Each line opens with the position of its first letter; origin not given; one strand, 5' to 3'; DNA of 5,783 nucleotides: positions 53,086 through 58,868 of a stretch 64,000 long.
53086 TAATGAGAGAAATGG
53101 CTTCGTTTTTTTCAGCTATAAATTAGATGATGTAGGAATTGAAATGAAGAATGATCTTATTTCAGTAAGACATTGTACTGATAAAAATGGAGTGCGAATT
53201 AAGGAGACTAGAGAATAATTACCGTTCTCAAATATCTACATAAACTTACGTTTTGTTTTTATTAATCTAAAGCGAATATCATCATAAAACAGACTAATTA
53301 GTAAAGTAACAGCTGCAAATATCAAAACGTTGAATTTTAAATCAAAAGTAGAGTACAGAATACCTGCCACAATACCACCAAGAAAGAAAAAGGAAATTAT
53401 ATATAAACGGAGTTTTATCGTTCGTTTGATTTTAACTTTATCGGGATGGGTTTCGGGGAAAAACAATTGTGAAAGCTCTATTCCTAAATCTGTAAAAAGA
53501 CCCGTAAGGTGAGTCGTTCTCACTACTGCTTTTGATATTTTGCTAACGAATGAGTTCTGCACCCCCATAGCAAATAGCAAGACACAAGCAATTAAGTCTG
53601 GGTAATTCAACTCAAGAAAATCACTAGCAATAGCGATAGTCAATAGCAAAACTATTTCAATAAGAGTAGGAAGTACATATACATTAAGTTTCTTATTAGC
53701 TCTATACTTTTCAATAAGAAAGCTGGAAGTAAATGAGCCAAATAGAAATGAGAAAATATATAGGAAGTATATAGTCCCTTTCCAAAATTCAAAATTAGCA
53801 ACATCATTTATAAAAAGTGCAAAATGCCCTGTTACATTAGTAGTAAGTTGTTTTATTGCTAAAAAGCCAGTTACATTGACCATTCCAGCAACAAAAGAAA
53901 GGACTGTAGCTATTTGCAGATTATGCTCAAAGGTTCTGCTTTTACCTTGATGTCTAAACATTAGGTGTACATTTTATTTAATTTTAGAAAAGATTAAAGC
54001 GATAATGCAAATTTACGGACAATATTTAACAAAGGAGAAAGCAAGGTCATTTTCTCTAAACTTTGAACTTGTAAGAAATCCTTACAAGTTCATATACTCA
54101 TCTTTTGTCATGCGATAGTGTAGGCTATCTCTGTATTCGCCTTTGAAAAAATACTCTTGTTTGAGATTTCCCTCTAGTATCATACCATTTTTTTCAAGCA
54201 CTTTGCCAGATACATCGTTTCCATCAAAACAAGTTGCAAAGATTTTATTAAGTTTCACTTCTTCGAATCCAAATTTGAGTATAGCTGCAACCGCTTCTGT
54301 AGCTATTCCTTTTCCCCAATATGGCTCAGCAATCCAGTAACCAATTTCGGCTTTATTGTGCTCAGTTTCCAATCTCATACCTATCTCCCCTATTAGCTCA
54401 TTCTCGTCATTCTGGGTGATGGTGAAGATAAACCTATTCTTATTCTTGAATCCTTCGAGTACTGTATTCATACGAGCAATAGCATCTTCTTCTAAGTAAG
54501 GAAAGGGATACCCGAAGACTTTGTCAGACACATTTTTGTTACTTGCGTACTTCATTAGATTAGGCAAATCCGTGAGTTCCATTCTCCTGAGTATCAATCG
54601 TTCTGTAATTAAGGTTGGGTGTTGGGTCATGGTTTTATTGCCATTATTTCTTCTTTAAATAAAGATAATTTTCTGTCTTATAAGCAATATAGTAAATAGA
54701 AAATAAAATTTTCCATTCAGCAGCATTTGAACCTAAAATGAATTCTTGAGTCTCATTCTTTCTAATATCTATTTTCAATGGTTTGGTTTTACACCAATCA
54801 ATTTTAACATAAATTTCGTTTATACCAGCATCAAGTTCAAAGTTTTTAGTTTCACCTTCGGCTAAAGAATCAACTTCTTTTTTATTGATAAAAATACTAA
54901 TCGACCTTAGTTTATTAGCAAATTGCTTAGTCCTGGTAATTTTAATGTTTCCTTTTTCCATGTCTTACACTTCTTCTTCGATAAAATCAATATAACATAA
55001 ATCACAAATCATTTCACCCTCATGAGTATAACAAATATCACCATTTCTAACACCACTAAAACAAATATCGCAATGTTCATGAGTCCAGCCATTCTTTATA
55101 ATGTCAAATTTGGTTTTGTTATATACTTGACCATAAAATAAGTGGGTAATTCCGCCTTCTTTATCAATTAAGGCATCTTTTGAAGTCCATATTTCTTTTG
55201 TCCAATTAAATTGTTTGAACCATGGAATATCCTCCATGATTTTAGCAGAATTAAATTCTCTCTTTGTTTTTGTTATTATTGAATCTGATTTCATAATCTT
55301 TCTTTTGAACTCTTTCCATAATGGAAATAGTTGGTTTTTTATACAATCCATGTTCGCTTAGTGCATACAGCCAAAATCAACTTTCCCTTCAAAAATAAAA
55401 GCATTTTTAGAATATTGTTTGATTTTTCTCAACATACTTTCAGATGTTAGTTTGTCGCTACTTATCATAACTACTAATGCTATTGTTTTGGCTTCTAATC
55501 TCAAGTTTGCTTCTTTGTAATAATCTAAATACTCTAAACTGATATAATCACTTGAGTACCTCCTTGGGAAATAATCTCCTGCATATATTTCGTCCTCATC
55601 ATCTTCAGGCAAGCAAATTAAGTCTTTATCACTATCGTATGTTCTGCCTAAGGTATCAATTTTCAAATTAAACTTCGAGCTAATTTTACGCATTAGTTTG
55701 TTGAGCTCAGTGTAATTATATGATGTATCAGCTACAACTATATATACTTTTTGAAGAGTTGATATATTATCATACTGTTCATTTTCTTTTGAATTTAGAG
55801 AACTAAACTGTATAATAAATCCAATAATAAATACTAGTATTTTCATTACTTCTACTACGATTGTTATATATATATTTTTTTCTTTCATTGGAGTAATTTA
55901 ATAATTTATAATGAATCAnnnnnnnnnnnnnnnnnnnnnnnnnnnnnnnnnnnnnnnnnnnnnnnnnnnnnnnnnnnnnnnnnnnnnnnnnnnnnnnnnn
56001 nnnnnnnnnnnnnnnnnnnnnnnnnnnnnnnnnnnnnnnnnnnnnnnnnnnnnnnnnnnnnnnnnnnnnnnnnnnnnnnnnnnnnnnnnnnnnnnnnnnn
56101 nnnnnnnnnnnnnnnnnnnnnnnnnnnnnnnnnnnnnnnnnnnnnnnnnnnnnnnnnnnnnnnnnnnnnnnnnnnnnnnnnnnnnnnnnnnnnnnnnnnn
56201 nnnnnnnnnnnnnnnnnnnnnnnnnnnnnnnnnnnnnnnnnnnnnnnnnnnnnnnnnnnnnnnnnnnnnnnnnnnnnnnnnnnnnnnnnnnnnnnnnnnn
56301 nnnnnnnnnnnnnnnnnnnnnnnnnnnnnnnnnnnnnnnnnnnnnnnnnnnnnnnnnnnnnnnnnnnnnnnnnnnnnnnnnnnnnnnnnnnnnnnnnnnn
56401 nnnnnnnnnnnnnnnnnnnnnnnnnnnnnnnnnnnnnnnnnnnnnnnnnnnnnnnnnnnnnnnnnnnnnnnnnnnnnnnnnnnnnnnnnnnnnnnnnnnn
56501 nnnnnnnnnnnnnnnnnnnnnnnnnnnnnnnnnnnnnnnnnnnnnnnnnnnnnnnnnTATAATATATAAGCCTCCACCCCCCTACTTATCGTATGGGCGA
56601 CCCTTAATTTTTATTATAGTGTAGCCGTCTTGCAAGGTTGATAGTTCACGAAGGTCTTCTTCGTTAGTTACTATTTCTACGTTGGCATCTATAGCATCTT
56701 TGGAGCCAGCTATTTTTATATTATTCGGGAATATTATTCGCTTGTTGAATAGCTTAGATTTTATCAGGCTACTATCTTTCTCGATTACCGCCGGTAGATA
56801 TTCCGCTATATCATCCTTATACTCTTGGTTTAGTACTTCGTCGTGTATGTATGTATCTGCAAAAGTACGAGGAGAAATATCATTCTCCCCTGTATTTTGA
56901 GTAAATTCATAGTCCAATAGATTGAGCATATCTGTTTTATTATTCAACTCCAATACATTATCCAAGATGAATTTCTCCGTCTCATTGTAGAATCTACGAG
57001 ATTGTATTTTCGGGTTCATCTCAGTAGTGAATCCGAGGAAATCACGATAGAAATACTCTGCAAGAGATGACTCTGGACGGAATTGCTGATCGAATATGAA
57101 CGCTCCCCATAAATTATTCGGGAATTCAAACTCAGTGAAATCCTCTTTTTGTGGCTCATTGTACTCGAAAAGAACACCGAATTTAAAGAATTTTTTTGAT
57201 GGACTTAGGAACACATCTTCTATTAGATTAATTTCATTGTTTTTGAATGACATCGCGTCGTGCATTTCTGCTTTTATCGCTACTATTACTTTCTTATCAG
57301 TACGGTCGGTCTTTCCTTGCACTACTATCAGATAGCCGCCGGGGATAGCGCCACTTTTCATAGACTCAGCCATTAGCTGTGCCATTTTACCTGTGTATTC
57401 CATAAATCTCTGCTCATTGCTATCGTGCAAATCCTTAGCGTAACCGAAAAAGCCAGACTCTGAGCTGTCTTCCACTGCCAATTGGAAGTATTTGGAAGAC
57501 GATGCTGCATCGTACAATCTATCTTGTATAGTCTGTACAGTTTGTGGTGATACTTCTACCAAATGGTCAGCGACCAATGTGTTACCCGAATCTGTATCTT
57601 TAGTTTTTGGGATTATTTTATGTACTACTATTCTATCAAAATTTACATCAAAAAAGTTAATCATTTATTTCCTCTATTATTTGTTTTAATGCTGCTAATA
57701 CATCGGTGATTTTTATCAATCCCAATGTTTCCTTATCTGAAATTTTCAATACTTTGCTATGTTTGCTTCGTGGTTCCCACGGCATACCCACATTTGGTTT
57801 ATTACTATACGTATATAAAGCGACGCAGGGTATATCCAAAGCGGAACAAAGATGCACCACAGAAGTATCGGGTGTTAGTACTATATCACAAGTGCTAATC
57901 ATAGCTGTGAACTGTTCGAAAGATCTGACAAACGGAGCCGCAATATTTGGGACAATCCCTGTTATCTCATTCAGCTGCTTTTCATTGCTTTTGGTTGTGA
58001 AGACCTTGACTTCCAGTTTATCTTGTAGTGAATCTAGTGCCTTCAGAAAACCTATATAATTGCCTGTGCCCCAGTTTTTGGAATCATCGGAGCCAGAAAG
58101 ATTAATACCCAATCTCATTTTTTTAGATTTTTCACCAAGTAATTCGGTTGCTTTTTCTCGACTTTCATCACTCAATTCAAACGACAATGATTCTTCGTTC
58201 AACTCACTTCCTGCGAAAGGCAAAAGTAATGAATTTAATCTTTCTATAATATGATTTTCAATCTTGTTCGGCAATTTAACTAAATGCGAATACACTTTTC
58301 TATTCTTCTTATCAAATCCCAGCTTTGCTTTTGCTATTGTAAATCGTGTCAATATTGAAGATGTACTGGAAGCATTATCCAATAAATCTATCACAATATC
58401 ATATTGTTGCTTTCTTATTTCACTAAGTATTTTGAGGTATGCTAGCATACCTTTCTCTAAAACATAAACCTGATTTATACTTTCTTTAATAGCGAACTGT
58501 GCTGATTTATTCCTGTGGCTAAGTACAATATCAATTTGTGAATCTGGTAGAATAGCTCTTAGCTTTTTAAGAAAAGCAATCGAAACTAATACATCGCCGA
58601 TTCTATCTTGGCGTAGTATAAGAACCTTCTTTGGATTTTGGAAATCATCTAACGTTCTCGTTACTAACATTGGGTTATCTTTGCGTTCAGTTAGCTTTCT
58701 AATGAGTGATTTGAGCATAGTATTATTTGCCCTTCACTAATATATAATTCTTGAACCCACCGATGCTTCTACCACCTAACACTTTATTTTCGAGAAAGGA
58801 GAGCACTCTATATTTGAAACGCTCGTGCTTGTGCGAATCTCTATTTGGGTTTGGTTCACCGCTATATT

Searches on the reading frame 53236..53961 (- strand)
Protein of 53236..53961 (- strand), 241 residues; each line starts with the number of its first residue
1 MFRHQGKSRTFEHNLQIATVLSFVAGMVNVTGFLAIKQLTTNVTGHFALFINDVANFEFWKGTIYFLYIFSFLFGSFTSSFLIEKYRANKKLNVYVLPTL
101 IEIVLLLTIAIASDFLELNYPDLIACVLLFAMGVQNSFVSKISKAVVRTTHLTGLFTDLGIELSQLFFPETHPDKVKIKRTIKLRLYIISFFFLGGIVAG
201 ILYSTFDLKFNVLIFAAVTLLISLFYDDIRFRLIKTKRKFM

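Call 57: search_protein_families(library=pfam, proteins=[window:53236-53961:-], max_evalue=0.00001)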
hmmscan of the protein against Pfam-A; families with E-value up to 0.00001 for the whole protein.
window:53236-53961:- (241 aa): 1 family
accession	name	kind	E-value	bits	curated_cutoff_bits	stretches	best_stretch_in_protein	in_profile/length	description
PF06912.16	DUF1275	-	1.9e-37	129.4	25.4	1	17-225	1-192/193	Protein of unknown function (DUF1275)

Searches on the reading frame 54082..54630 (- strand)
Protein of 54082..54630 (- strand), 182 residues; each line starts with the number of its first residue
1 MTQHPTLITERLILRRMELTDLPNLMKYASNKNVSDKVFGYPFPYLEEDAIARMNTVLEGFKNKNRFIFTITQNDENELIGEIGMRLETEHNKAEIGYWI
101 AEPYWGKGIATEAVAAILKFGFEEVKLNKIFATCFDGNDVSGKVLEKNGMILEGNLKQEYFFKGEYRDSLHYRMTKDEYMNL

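Call 57: search_protein_families(library=pfam, proteins=[window:54082-54630:-], max_evalue=0.00001)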
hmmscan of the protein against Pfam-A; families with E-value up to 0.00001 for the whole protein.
window:54082-54630:- (182 aa): 3 families
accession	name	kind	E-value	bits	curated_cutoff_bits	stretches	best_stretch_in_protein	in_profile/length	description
PF13302.13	Acetyltransf_3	-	5.3e-33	115.1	25.4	1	11-150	1-137/138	Acetyltransferase (GNAT) domain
PF00583.31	Acetyltransf_1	-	2e-12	47.9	20.7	1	57-149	24-115/116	Acetyltransferase (GNAT) family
PF13420.13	Acetyltransf_4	-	6.3e-09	36.5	24.3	1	15-169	2-153/155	Acetyltransferase (GNAT) domain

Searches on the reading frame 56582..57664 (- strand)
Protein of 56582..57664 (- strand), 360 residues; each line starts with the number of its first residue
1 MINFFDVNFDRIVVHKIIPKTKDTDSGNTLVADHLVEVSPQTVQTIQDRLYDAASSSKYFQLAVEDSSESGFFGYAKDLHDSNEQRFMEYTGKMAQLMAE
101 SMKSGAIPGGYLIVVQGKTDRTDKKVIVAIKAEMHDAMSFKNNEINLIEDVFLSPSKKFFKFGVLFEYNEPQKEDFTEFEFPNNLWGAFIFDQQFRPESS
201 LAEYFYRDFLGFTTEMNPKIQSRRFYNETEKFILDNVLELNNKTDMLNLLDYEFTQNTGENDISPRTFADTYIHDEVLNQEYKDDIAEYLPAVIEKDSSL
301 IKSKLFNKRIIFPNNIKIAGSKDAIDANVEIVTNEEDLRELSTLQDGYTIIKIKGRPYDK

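Call 57: search_protein_families(library=pfam, proteins=[window:56582-57664:-], max_evalue=0.00001)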
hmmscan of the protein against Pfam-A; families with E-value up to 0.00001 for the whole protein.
window:56582-57664:- (360 aa): 1 family
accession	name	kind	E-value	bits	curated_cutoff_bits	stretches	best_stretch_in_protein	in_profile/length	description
PF04245.18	NA37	-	2.2e-13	50.7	24.6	1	41-284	30-264/325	37-kD nucleoid-associated bacterial protein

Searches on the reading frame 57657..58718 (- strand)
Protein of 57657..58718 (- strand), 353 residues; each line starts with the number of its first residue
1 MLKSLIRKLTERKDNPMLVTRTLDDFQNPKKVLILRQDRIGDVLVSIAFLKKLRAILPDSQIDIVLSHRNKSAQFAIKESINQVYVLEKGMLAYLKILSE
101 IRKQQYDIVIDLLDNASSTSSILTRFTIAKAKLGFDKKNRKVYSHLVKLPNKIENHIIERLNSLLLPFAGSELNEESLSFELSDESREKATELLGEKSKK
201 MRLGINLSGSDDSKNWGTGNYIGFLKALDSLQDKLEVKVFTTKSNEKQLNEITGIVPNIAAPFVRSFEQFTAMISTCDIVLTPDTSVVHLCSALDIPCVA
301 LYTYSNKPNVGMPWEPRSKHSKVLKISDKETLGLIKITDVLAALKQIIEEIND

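Call 57: search_protein_families(library=pfam, proteins=[window:57657-58718:-], max_evalue=0.00001)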
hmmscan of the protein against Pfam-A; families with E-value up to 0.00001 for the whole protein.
window:57657-58718:- (353 aa): 1 family
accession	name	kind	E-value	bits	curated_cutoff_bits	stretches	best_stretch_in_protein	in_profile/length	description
PF01075.23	Glyco_transf_9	-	5.1e-28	98.5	22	1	96-323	3-229/247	Glycosyltransferase family 9 (heptosyltransferase)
